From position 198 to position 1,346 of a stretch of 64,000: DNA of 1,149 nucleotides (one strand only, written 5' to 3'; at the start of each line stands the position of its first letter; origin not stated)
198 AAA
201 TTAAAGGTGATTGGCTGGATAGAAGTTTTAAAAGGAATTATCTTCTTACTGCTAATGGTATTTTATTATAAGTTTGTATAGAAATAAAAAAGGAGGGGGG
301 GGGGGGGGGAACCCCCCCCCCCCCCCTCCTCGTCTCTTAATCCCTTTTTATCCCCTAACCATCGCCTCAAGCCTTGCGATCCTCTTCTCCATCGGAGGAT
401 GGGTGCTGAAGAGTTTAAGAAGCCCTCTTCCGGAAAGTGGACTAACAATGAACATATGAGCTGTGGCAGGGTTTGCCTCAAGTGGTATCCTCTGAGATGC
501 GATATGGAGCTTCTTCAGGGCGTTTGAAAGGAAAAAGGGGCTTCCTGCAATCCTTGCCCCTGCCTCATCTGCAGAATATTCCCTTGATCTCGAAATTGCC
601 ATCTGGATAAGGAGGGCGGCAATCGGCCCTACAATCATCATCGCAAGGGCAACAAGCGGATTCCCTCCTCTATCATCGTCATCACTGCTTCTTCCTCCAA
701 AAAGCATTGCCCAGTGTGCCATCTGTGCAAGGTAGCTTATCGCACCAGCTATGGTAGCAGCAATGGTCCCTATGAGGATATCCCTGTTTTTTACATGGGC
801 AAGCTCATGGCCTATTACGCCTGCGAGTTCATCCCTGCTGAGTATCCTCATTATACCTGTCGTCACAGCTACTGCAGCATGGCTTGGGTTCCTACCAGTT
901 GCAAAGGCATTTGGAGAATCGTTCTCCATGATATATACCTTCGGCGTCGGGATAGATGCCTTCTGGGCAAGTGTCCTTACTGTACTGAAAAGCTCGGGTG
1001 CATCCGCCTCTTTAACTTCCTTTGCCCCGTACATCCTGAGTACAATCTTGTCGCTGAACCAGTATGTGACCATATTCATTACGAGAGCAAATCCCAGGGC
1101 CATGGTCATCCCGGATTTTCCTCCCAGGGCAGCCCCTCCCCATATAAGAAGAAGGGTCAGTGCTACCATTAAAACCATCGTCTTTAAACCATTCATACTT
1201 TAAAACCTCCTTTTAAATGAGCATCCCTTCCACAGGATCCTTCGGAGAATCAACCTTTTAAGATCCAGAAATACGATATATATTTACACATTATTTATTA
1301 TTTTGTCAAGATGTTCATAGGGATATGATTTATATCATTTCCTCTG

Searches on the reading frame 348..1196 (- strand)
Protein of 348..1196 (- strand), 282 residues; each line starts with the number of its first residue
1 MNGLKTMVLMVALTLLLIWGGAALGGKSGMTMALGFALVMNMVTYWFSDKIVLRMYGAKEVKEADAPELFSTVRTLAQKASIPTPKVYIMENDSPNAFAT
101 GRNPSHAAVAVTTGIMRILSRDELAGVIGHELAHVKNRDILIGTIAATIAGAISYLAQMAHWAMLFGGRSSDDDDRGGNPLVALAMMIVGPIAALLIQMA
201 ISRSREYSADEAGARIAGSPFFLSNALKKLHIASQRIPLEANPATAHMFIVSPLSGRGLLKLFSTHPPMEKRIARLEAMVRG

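Call 5: find_encoding_contigs(protein=window:348-1196:-, flank=3000, max_places=10)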
Protein window:348-1196:- (282 aa): 2 contigs read that carry it; 1 place shown.
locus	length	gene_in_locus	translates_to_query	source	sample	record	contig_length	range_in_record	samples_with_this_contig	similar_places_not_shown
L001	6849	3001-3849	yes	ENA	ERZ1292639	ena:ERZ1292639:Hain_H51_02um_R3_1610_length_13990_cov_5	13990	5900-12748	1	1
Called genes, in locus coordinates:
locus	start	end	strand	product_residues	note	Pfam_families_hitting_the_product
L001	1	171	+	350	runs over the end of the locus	PF00155:Aminotran_1_2 (weak), PF01041:DegT_DnrJ_EryC1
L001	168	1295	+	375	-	PF00953:Glycos_transf_4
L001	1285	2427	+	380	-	PF26233:NicX, PF02073:Peptidase_M29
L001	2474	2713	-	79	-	PF01106:NifU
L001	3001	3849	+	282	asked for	PF01435:Peptidase_M48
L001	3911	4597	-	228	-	PF14256:YwiC (weak)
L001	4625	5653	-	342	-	PF04307:YdjM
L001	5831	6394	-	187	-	PF01380:SIS, PF13580:SIS_2 (weak)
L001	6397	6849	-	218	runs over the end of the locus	PF00215:OMPdecase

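Call 12: find_related_loci(query=window:348-1196:-, collection=genome_contigs, flank=3000)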
Query window:348-1196:- (282 aa) in genome_contigs; peptide patterns used: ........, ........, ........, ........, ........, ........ (x = any residue, [..] = any of these).
600 stretches matched a pattern (row limit reached: there are more); 594 encode a relative of the query (tblastn E <= 1e-3); the best 80 are kept; 80 distinct loci.
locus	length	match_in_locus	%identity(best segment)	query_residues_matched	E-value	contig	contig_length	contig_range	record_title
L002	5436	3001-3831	71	1-279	4e-132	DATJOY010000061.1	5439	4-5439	MAG TPA_asm: Dissulfurispiraceae bacterium isolate SMAG_U14899 k141_2358340, whole genome shotgun sequence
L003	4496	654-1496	68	1-282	4e-127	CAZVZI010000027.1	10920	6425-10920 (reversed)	MAG TPA_asm: uncultured Thermodesulfobacteriota bacterium isolate SRP062349_co5_66 genome assembly, contig: NODE_2653_le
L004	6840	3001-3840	65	1-279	1e-122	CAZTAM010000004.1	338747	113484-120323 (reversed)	MAG TPA_asm: uncultured Nitrospiraceae bacterium isolate SRP323723_co1_34 genome assembly, contig: NODE_10_length_338747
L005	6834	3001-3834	69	2-279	6e-122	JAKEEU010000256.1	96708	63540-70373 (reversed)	MAG: candidate division KSB1 bacterium isolate PMV_1_maxbin.001 PMV_1_maxbin.001.k101_1083727, whole genome shotgun sequ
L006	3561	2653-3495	69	2-282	4e-123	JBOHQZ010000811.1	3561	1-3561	MAG: bacterium isolate SD8033_maxbin2.bin.2_sub NODE_12812_length_3561_cov_2.814793, whole genome shotgun sequence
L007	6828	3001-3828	66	1-279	8e-120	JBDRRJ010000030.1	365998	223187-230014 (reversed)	MAG: Pseudomonadota bacterium isolate MEGAHIT-group-2.91 k141_862902, whole genome shotgun sequence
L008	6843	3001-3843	64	1-282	3e-117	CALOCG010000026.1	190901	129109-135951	MAG: Nitrospinota bacterium isolate LOGT_bin.0048 genome assembly, contig: contig_31142, whole genome shotgun sequence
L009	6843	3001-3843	63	1-280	4e-113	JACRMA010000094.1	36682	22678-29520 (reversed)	MAG: Candidatus Zixiibacteriota bacterium isolate NC_groundwater_1895_Pr3_B-0.1um_59_8 SR2-18-B1_coassembly_298087, whol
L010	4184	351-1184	62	1-279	3e-113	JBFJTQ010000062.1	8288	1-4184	MAG: Candidatus Binatia bacterium isolate Mix_sand19.2022.05.D.23 k141_1920787_length_8288_cov_6.0000, whole genome shot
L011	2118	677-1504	64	1-279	1e-119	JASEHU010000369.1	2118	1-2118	MAG: bacterium isolate Yes70-31 NODE_369_length_2118_cov_12.746486, whole genome shotgun sequence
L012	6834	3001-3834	64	1-277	5e-113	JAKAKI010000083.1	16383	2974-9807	MAG: bacterium isolate WY4.bin59 NODE_4347_length_16383_cov_7.608391, whole genome shotgun sequence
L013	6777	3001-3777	64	21-279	1e-112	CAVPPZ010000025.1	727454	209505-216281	MAG: uncultured Candidatus Rokubacteria bacterium isolate MFD10007.bin.2.20 genome assembly, contig: contig_6905, whole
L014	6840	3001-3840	63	1-282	7e-113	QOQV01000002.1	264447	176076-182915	MAG: Ignavibacteriae bacterium isolate BY39 NODE_42, whole genome shotgun sequence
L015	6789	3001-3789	65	18-279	7e-113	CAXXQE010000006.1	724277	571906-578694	MAG: Syntrophales bacterium isolate 2205dbbf-2645-4edd-9011-b673a5b30e4c genome assembly, contig: contig_6, whole genome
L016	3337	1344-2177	63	1-279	2e-111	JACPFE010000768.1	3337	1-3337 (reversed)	MAG: Deltaproteobacteria bacterium isolate NC_groundwater_353_Ag_B-0.1um_57_11 GD18-4_B1_scaffold_2143143, whole genome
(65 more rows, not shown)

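Call 18: find_encoding_contigs(protein=window:348-1196:-, flank=10000, max_places=10)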
Protein window:348-1196:- (282 aa): 2 contigs read that carry it; 2 places shown.
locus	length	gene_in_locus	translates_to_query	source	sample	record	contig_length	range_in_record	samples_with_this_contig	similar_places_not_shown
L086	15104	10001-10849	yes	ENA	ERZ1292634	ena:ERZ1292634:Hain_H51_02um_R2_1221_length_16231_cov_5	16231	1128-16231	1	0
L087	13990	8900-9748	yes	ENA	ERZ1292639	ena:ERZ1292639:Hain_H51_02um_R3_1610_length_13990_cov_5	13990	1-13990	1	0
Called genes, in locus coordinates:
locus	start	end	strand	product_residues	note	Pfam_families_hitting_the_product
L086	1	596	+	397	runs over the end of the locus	PF01041:DegT_DnrJ_EryC1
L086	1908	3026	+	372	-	PF13439:Glyco_transf_4, PF13477:Glyco_trans_4_2, PF13579:Glyco_trans_4_4, PF00534:Glycos_transf_1, PF13692:Glyco_trans_1_4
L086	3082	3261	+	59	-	-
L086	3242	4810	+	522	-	-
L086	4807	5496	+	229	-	PF08889:WbqC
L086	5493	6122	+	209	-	PF02585:PIG-L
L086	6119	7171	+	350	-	PF00155:Aminotran_1_2 (weak), PF01041:DegT_DnrJ_EryC1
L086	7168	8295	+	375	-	PF00953:Glycos_transf_4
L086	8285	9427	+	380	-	PF26233:NicX, PF02073:Peptidase_M29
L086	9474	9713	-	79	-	PF01106:NifU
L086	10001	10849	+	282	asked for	PF01435:Peptidase_M48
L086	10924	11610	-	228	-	PF14256:YwiC (weak)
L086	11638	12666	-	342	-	PF04307:YdjM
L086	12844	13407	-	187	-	PF01380:SIS, PF13580:SIS_2 (weak)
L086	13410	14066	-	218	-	PF00215:OMPdecase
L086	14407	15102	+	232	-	?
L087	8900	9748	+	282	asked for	PF01435:Peptidase_M48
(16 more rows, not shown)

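Call 23: list_cluster_members(proteins=[window:348-1196:-, L086:10924-11610:-])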
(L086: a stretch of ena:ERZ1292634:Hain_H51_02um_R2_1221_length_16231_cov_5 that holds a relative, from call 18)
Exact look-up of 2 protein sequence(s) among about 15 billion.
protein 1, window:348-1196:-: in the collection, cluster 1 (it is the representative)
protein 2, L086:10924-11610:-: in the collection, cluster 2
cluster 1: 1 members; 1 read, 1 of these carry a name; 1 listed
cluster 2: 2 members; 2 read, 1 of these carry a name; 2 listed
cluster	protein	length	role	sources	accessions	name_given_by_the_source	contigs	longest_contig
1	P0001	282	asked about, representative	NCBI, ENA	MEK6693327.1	MAG: zinc metalloprotease HtpX [Nitrospirota bacterium]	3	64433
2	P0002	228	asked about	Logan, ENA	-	-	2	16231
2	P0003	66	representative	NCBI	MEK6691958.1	MAG: hypothetical protein AABY44_00835, partial [Nitrospirota bacterium]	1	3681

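Call 24: find_encoding_contigs(protein=P0002, flank=3000, max_places=10)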
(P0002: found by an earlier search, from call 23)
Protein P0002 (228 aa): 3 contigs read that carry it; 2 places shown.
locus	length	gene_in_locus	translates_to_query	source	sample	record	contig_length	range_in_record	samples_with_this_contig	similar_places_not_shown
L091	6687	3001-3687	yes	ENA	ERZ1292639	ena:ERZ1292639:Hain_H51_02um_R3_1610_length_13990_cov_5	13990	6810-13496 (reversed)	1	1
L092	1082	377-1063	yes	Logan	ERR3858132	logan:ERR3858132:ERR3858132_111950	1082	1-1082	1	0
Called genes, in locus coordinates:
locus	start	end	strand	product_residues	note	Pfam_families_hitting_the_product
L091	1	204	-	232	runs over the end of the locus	?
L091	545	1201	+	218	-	PF00215:OMPdecase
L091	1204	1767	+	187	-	PF01380:SIS, PF13580:SIS_2 (weak)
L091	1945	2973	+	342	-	PF04307:YdjM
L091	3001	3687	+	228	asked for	PF14256:YwiC (weak)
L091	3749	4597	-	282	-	PF01435:Peptidase_M48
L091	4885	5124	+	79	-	PF01106:NifU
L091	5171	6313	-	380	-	PF26233:NicX, PF02073:Peptidase_M29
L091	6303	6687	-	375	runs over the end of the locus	PF00953:Glycos_transf_4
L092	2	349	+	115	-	?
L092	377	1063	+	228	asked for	PF14256:YwiC (weak)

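Call 53: find_homologous_proteins(query=window:348-1196:-, max_evalue=1e-10)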
Query window:348-1196:- (282 aa): 8000 proteins with E <= 1e-10 among 8000 candidates; the best 120 are listed.
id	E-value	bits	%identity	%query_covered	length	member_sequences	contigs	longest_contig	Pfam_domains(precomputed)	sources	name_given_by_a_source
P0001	2.4e-177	606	100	100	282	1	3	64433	PF01435.25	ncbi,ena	ncbi:MAG: zinc metalloprotease HtpX [Nitrospirota bacterium]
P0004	3.2e-169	579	94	100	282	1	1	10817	PF01435.25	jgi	jgi:heat shock protein HtpX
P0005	5.9e-165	565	93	100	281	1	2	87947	PF01435.25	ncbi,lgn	-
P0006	1.2e-164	564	93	100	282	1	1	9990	PF01435.25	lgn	-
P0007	2.5e-164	563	91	100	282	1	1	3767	PF01435.25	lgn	-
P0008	2.7e-164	563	92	100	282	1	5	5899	PF01435.25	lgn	-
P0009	1.2e-163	561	91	100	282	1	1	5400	PF01435.25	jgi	jgi:heat shock protein HtpX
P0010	1.5e-163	560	92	100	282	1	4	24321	PF01435.25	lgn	-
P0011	1.9e-163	560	92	100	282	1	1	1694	PF01435.25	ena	-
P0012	7.7e-163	558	91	100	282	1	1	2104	PF01435.25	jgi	jgi:heat shock protein HtpX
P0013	2.2e-162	557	91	100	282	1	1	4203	PF01435.25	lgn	-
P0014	3.1e-162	556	91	100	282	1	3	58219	PF01435.25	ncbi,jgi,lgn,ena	ncbi:MAG: zinc metalloprotease HtpX [Nitrospirota bacterium]|jgi:heat shock protein HtpX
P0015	3.3e-162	556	90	100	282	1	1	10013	PF01435.25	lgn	-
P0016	9.2e-162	555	91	100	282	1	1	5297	PF01435.25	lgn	-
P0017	3.1e-159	546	89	100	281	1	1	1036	PF01435.25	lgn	-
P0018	1.9e-155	534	89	100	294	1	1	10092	PF01435.25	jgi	jgi:heat shock protein HtpX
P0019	3.5e-155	533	87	100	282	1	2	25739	PF01435.25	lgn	-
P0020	2.5e-150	517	85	100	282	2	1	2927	PF01435.25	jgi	-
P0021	3.4e-149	513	84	100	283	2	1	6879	PF01435.25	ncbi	-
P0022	3.0e-146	504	82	100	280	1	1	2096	PF01435.25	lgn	-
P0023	6.2e-143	493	82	100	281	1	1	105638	PF01435.25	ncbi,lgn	-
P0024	2.8e-142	491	81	100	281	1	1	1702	PF01435.25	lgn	-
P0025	6.3e-142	490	80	100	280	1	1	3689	PF01435.25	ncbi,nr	ncbi:MAG: zinc metalloprotease HtpX [Nitrospirae bacterium]|nr:zinc metalloprotease HtpX [Nitrospiro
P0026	5.9e-140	483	80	99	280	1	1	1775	PF01435.25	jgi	jgi:heat shock protein HtpX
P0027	7.4e-140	483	80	100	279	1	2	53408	PF01435.25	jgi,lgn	jgi:heat shock protein HtpX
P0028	1.4e-139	482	79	100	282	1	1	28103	PF01435.25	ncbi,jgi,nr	ncbi:MAG: zinc metalloprotease HtpX [Nitrospiraceae bacterium]|nr:MAG: zinc metalloprotease HtpX [Ni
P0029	1.4e-139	482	77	100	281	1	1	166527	PF01435.25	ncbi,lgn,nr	ncbi:MAG: zinc metalloprotease HtpX [Nitrospirae bacterium]|nr:zinc metalloprotease HtpX [Nitrospiro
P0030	1.6e-139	482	78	99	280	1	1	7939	PF01435.25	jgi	-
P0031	1.9e-139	481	80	99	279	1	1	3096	PF01435.25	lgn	-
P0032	5.6e-139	480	79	100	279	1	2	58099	PF01435.25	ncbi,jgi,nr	ncbi:MAG: zinc metalloprotease HtpX [Nitrospiraceae bacterium]|nr:MAG: zinc metalloprotease HtpX [Ni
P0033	1.3e-138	479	77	99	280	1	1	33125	PF01435.25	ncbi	-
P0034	2.7e-138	478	79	100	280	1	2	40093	PF01435.25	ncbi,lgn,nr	ncbi:MAG: zinc metalloprotease HtpX [Nitrospirae bacterium]|nr:zinc metalloprotease HtpX [Nitrospiro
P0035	3.5e-138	477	79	99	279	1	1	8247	PF01435.25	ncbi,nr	ncbi:MAG: zinc metalloprotease HtpX [Nitrospirae bacterium]|nr:zinc metalloprotease HtpX [Nitrospiro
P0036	5.7e-138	477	77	99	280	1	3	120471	PF01435.25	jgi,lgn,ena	-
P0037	1.1e-137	476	77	99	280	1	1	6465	PF01435.25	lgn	-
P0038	1.8e-137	475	78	99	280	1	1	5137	PF01435.25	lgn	-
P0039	2.1e-137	475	76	99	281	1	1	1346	PF01435.25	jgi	-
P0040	2.1e-137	475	79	99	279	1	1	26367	PF01435.25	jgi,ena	-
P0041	3.1e-137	474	78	100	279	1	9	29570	PF01435.25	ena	-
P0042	3.1e-137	474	77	100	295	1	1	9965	PF01435.25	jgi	jgi:heat shock protein HtpX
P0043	4.0e-137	474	77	100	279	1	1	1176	PF01435.25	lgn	-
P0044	4.6e-137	474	77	99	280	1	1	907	PF01435.25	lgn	-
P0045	5.0e-137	473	79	99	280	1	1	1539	PF01435.25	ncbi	-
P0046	6.5e-137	473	77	99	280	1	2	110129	PF01435.25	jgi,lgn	jgi:heat shock protein HtpX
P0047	6.7e-137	473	79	99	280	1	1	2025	PF01435.25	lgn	-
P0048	8.2e-137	473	78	99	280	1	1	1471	PF01435.25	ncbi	-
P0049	8.9e-137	473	76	99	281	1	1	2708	PF01435.25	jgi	-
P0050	1.1e-136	472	77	100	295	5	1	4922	PF01435.25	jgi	-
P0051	1.2e-136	472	75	99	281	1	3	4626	PF01435.25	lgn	-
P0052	1.3e-136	472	77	99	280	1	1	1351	PF01435.25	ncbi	-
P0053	1.8e-136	472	76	99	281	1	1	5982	PF01435.25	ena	-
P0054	1.9e-136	472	77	100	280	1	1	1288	PF01435.25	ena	-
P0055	2.1e-136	471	78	99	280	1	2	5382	PF01435.25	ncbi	-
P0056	2.6e-136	471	76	100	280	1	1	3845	PF01435.25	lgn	-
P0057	2.6e-136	471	75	99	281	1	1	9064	PF01435.25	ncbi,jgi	jgi:heat shock protein HtpX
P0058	2.7e-136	471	79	99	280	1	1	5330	PF01435.25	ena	-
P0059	2.8e-136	471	75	99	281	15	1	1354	PF01435.25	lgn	-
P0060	2.9e-136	471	76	99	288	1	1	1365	PF01435.25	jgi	jgi:heat shock protein HtpX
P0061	4.9e-136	470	78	100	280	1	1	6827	PF01435.25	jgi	-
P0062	5.6e-136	470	76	100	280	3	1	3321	PF01435.25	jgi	jgi:heat shock protein HtpX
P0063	6.9e-136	470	75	99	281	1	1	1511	PF01435.25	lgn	-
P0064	7.2e-136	470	78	99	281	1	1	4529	PF01435.25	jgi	-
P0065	8.3e-136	469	75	100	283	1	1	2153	PF01435.25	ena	-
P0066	9.6e-136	469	78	100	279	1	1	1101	PF01435.25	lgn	-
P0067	9.9e-136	469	78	100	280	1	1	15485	PF01435.25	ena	-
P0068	1.0e-135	469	77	100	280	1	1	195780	PF01435.25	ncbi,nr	ncbi:MAG: zinc metalloprotease HtpX [Nitrospirae bacterium]|nr:zinc metalloprotease HtpX [Nitrospiro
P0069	1.1e-135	469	76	99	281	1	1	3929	PF01435.25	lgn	-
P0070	1.2e-135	469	75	100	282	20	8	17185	PF01435.25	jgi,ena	-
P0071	1.3e-135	469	78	99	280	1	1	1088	PF01435.25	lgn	-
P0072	1.3e-135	469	77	99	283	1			PF01435.25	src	-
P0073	1.4e-135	469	75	99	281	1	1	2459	PF01435.25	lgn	-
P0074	1.6e-135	469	76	99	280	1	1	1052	PF01435.25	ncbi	-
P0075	1.6e-135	469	78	99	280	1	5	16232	PF01435.25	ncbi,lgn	-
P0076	1.7e-135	468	77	100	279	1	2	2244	PF01435.25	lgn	-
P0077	1.7e-135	468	75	99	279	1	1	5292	PF01435.25,PF05569.18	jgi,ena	-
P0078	1.9e-135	468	77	100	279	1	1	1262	PF01435.25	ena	-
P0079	2.0e-135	468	78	99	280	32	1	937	PF01435.25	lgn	-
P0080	2.0e-135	468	78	99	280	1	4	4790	PF01435.25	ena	-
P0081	2.6e-135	468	78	100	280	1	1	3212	PF01435.25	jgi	-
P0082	2.6e-135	468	76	99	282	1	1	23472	PF01435.25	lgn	-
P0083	2.9e-135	468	76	99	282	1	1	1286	PF01435.25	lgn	-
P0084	3.4e-135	468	78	99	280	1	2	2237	PF01435.25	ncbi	-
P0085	3.4e-135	467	75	99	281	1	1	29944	PF01435.25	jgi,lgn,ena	-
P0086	3.5e-135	467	78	99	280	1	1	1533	PF01435.25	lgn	-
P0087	4.4e-135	467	76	99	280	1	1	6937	PF01435.25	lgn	-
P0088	4.6e-135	467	76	100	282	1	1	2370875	PF01435.25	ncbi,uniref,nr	ncbi:protease HtpX [Dissulfurispira thermophila]|uniref:Protease HtpX homolog n=1 Tax=Dissulfurispir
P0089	5.0e-135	467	76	100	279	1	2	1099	PF01435.25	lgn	-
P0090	5.0e-135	467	78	100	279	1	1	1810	PF01435.25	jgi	-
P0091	5.1e-135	467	77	100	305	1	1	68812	PF01435.25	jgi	jgi:heat shock protein HtpX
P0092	5.4e-135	467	74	100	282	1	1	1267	PF01435.25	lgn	-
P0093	6.0e-135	467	76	99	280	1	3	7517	PF01435.25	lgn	-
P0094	6.1e-135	467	75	99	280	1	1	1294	PF01435.25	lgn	-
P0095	6.6e-135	467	75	99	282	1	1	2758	PF01435.25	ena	-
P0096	6.9e-135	466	77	99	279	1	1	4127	PF01435.25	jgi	-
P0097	7.1e-135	466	75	99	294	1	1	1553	PF01435.25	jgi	jgi:heat shock protein HtpX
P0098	7.2e-135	466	77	100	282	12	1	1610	PF01435.25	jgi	jgi:heat shock protein HtpX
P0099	8.4e-135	466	77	99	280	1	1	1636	PF01435.25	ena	-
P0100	8.8e-135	466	78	99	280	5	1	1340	PF01435.25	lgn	-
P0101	8.9e-135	466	75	99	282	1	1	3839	PF01435.25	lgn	-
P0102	9.1e-135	466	75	99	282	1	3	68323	PF01435.25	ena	-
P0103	9.1e-135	466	75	99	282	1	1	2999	PF01435.25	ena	-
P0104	9.5e-135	466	76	99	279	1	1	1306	PF01435.25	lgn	-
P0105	1.0e-134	466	75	99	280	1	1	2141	PF01435.25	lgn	-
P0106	1.1e-134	466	76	100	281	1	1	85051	PF01435.25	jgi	jgi:heat shock protein HtpX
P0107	1.6e-134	465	78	99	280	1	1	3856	PF01435.25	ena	-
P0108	1.7e-134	465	76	99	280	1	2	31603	PF01435.25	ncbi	-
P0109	1.9e-134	465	74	100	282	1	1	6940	PF01435.25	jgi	jgi:heat shock protein HtpX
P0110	1.9e-134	465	77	99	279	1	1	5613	PF01435.25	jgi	jgi:heat shock protein HtpX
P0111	1.9e-134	465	76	99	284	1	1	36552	PF01435.25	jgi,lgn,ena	-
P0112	2.0e-134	465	74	99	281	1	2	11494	PF01435.25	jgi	-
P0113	2.5e-134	465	74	100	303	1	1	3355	PF01435.25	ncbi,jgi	jgi:heat shock protein HtpX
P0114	2.6e-134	465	76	99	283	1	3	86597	PF01435.25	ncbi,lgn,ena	-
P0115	2.8e-134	465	76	100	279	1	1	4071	PF01435.25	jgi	-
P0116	2.8e-134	464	77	99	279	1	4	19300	PF01435.25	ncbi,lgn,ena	-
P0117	2.8e-134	464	75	99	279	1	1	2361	PF01435.25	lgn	-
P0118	2.8e-134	464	75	100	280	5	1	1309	PF01435.25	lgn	-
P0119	2.9e-134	464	76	99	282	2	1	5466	PF01435.25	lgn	-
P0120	3.0e-134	464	75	99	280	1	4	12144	PF01435.25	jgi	-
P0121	3.1e-134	464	75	99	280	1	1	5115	PF01435.25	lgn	-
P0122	3.2e-134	464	73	99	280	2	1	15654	PF01435.25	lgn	-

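Call 54: find_encoding_contigs(protein=P0005, flank=600, max_places=10)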
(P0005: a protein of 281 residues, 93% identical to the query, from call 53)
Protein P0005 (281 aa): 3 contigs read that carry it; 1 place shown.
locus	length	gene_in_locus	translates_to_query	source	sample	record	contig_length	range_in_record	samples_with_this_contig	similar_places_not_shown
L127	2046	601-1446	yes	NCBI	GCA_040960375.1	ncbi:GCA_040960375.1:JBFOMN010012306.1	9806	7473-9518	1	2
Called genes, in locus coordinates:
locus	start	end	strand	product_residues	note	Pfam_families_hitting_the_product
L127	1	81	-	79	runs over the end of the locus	PF01106:NifU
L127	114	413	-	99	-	PF07883:Cupin_2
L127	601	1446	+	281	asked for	PF01435:Peptidase_M48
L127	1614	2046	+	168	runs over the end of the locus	-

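Call 55: find_encoding_contigs(protein=P0014, flank=600, max_places=10)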
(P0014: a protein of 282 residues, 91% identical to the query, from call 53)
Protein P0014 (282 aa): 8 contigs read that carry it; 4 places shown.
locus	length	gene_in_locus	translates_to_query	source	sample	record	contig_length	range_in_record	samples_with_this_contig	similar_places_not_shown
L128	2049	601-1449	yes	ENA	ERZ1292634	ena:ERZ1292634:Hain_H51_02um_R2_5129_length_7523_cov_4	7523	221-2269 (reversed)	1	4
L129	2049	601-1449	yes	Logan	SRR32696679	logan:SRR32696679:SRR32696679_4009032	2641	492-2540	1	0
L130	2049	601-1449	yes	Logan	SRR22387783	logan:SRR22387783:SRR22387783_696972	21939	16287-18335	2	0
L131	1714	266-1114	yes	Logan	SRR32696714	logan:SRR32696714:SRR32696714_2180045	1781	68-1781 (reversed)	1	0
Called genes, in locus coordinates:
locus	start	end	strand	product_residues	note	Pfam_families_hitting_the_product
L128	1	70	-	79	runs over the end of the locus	PF01106:NifU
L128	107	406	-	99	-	PF07883:Cupin_2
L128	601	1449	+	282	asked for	PF01435:Peptidase_M48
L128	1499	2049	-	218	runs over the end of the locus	-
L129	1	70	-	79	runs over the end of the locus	PF01106:NifU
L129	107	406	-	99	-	PF07883:Cupin_2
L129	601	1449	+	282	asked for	PF01435:Peptidase_M48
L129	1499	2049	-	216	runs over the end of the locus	?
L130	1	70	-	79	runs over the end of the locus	PF01106:NifU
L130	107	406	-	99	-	PF07883:Cupin_2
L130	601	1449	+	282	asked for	PF01435:Peptidase_M48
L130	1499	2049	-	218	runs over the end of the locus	-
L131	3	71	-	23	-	?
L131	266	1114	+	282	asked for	PF01435:Peptidase_M48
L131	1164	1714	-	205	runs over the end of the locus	?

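Call 56: find_encoding_contigs(protein=P0010, flank=600, max_places=10)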
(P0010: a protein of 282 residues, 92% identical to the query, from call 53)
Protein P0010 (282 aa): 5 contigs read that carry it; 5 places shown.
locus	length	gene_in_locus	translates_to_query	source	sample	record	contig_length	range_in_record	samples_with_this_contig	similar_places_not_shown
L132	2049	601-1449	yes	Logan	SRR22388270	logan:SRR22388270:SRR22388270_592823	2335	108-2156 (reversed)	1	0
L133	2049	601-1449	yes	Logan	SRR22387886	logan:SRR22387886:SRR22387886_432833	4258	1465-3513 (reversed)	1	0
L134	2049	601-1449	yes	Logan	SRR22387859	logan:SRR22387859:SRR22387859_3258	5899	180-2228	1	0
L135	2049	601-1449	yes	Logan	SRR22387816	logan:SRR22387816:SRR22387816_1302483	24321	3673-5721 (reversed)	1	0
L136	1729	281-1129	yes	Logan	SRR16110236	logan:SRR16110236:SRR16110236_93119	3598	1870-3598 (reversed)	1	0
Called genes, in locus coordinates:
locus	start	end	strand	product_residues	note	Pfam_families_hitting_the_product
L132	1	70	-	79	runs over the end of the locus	PF01106:NifU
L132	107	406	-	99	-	PF07883:Cupin_2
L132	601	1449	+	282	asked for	PF01435:Peptidase_M48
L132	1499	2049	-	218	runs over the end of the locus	?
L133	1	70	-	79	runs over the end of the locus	PF01106:NifU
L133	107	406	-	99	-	PF07883:Cupin_2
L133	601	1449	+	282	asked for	PF01435:Peptidase_M48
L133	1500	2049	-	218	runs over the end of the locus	-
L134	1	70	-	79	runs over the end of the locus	PF01106:NifU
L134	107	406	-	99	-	PF07883:Cupin_2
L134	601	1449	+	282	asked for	PF01435:Peptidase_M48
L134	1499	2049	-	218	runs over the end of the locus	-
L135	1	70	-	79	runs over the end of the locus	PF01106:NifU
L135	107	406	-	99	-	PF07883:Cupin_2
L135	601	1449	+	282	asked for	PF01435:Peptidase_M48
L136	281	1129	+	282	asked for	PF01435:Peptidase_M48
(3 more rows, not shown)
